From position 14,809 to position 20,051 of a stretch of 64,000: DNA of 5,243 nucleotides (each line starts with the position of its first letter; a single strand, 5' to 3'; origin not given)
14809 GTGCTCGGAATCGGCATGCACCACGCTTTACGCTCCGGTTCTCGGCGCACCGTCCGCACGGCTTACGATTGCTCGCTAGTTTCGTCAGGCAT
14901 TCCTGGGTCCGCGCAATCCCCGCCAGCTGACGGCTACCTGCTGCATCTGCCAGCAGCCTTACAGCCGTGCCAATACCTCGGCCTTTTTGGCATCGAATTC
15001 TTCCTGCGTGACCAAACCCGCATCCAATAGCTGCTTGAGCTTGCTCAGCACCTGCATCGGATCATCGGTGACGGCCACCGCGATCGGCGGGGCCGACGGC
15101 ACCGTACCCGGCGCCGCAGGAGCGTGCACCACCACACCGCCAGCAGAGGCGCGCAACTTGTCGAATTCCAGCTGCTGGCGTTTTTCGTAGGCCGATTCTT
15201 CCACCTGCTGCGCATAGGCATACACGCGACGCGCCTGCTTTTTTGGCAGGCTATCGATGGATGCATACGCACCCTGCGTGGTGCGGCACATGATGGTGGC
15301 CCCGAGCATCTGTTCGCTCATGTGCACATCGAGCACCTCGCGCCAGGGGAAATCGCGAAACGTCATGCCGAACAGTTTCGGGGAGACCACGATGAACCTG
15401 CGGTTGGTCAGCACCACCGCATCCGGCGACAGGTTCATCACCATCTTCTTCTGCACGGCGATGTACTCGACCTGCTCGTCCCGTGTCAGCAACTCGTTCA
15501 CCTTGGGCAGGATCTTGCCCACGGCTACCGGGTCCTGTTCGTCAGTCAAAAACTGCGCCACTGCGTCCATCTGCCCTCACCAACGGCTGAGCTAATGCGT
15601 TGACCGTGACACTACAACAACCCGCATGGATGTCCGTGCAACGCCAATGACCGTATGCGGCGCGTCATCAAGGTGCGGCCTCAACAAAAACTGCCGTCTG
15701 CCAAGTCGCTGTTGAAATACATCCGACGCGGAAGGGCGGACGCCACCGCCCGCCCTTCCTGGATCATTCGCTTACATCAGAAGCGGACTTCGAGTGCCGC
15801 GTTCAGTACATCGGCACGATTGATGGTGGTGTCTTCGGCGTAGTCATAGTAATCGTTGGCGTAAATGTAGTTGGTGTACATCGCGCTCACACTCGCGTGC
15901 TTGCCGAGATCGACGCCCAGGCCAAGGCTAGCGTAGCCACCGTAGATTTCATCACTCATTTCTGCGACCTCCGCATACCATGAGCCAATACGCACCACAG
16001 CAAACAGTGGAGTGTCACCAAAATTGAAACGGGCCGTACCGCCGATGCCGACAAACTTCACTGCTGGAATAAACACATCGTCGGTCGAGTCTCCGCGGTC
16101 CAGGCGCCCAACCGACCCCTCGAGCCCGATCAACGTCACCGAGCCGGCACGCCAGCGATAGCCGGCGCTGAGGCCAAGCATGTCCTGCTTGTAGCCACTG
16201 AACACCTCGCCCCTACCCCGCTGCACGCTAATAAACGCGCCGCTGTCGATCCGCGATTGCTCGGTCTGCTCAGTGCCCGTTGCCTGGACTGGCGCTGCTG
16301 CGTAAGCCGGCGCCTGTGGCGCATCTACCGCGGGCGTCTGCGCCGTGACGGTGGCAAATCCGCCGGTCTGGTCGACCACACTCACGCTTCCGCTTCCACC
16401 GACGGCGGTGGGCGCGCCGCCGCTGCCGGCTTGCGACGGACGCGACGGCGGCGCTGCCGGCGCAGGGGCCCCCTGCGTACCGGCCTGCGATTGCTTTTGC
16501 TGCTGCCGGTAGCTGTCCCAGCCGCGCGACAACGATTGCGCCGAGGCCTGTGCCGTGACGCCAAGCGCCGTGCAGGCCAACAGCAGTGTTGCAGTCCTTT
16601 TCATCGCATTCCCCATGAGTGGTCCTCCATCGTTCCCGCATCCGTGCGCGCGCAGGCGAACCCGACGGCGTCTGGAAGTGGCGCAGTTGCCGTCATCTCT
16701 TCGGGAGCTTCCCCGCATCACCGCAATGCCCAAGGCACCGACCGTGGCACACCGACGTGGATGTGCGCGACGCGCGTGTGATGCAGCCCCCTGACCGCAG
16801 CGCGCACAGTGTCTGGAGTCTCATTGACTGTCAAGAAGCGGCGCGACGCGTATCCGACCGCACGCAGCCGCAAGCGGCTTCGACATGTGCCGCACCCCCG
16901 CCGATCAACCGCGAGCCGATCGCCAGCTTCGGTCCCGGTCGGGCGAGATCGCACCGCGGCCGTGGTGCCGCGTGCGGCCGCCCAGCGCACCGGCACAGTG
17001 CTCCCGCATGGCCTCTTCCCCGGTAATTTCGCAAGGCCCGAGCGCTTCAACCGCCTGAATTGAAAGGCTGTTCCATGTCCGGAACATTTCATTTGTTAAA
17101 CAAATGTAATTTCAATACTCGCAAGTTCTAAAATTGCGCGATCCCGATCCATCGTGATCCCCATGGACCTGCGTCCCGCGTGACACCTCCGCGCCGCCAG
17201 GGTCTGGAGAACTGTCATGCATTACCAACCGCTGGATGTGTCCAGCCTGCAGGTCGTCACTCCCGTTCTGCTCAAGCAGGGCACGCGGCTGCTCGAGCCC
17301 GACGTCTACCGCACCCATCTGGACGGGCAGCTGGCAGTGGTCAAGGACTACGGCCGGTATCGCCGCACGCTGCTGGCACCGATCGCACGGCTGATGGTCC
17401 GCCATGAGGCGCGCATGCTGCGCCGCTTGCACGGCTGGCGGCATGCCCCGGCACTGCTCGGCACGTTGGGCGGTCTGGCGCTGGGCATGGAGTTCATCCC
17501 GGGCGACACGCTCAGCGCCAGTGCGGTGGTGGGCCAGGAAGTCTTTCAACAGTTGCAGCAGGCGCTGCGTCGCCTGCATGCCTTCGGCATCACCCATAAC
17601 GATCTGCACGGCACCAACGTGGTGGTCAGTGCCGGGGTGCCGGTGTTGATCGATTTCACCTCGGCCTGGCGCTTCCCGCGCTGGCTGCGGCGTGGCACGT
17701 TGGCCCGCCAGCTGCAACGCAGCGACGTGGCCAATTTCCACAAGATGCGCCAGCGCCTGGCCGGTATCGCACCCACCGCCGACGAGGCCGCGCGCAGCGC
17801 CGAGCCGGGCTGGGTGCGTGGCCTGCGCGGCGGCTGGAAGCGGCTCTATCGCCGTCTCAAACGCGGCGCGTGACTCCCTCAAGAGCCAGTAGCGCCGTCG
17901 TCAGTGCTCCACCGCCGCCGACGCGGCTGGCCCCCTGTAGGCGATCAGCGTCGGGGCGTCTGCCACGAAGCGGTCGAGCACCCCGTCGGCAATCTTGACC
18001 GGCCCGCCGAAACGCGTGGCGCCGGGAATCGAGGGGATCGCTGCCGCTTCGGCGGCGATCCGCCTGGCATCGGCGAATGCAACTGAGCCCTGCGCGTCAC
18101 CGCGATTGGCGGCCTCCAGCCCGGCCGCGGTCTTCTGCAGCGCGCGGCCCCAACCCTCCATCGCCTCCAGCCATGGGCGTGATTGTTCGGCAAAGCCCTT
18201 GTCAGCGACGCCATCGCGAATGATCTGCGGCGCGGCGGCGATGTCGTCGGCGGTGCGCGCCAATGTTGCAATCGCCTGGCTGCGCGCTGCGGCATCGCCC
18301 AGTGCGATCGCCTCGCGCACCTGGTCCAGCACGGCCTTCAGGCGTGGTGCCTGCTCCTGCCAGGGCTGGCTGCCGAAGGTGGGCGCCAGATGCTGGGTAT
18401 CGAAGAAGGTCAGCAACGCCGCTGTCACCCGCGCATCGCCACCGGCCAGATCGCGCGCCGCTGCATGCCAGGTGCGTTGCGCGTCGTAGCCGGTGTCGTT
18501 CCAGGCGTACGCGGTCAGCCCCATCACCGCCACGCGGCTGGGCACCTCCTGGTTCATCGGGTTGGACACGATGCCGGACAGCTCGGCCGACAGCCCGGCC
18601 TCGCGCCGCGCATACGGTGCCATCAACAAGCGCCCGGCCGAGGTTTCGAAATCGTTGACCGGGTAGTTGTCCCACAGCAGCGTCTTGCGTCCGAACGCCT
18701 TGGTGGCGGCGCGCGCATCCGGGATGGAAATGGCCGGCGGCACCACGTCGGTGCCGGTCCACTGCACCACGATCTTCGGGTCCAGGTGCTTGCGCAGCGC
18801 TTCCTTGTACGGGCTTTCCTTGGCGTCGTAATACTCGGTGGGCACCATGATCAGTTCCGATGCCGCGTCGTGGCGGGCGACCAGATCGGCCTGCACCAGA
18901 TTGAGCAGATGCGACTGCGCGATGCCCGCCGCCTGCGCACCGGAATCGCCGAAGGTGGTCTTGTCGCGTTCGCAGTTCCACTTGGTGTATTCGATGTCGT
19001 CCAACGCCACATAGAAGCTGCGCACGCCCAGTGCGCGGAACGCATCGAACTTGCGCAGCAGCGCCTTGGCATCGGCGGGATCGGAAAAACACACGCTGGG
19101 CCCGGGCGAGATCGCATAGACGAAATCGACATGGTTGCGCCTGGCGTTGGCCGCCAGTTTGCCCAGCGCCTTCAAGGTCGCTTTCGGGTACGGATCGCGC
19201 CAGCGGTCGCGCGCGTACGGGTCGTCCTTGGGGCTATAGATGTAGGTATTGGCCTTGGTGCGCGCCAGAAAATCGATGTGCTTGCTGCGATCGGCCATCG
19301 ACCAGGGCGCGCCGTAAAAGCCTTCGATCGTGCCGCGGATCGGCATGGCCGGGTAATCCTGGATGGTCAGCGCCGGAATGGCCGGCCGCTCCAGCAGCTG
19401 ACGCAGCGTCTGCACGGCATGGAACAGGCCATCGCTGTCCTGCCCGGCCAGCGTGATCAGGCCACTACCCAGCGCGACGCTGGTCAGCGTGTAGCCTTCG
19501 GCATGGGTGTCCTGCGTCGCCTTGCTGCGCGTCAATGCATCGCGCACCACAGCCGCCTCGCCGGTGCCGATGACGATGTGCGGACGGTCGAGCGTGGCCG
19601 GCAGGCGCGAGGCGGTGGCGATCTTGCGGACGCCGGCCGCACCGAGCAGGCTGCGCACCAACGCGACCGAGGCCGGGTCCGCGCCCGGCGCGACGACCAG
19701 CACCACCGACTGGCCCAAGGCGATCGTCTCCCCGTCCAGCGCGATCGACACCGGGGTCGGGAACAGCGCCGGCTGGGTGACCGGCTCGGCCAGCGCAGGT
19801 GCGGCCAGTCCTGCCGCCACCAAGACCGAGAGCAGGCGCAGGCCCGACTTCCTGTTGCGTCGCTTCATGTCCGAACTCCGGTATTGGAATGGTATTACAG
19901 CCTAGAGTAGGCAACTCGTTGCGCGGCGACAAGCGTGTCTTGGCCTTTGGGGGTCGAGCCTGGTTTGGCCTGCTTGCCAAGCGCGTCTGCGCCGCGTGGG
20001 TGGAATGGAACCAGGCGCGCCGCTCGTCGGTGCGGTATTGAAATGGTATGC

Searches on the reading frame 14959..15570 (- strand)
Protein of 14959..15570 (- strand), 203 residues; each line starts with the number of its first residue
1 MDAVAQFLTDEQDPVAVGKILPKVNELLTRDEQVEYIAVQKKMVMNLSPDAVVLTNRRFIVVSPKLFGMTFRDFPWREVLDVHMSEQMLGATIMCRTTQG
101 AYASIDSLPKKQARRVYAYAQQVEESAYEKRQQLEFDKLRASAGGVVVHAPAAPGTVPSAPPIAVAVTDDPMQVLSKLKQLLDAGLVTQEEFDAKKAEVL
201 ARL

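Call 7: search_protein_families(library=pfam, proteins=[window:14959-15570:-], max_evalue=0.001)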
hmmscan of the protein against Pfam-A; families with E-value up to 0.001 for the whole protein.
window:14959-15570:- (203 aa): 3 families
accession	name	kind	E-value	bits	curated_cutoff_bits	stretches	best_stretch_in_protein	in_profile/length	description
PF14470.12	bPH_3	-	2.3e-15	57.3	23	1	28-121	1-94/95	Bacterial PH domain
PF09851.14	SHOCT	-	9.6e-09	35.2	27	1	175-200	3-28/28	Short C-terminal domain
PF05120.17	GvpG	-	0.00066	20.2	30.6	0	175-203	37-65/67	Gas vesicle protein G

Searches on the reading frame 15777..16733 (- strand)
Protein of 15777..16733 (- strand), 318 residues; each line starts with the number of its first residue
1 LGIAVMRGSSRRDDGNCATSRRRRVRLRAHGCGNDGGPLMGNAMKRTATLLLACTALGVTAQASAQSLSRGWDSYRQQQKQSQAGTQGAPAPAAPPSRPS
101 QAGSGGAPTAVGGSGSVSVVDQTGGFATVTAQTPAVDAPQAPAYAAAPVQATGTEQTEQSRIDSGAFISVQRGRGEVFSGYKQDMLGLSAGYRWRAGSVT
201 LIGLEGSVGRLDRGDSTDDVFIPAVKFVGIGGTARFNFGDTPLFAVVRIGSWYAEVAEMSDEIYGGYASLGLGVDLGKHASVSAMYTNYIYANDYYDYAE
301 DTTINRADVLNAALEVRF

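Call 7: search_protein_families(library=pfam, proteins=[window:15777-16733:-], max_evalue=0.001)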
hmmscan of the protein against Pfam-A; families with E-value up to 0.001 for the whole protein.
window:15777-16733:- (318 aa): 1 family
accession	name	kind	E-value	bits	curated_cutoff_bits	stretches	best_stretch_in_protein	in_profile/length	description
PF13505.12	OMP_b-brl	-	0.00088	19.9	28.7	1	147-300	11-158/175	Outer membrane protein beta-barrel domain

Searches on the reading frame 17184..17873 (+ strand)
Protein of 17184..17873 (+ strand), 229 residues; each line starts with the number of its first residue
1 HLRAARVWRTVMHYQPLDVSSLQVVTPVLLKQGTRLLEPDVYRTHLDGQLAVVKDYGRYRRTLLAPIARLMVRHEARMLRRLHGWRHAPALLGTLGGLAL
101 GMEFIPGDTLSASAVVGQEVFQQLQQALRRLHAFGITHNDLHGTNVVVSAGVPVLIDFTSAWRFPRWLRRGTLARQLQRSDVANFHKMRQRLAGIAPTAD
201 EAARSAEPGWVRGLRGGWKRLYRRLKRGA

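Call 58: search_protein_families(library=pfam, proteins=[window:17184-17873:+], max_evalue=0.0001)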
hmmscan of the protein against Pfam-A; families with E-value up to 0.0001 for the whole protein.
window:17184-17873:+ (229 aa): 3 families
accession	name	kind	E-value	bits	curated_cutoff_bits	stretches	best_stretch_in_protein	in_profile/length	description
PF01163.29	RIO1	-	1.3e-05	25.4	22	1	66-163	49-153/187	RIO domain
PF01636.29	APH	-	2.5e-05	24.6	23.2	0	68-161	93-197/239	Phosphotransferase enzyme family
PF19974.5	TCAD9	-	3.3e-05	23.7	40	1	123-161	286-324/429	Ternary complex associated domain 9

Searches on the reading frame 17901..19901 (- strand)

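Call 7: search_protein_families(library=pfam, proteins=[window:17901-19901:-], max_evalue=0.001)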
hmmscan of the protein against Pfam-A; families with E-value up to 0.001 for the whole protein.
window:17901-19901:- (666 aa): 3 families
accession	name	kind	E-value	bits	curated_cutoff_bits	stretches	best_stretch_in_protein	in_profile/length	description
PF07555.19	NAGidase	-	1.8e-106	356.2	25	1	189-499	1-293/295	beta-N-acetylglucosaminidase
PF02838.20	Glyco_hydro_20b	-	2e-19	71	26.1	1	44-183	2-124/124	Glycosyl hydrolase family 20, domain 2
PF11382.13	MctB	-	0.00074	19.7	25.6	0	63-169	83-182/306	Copper transport outer membrane protein, MctB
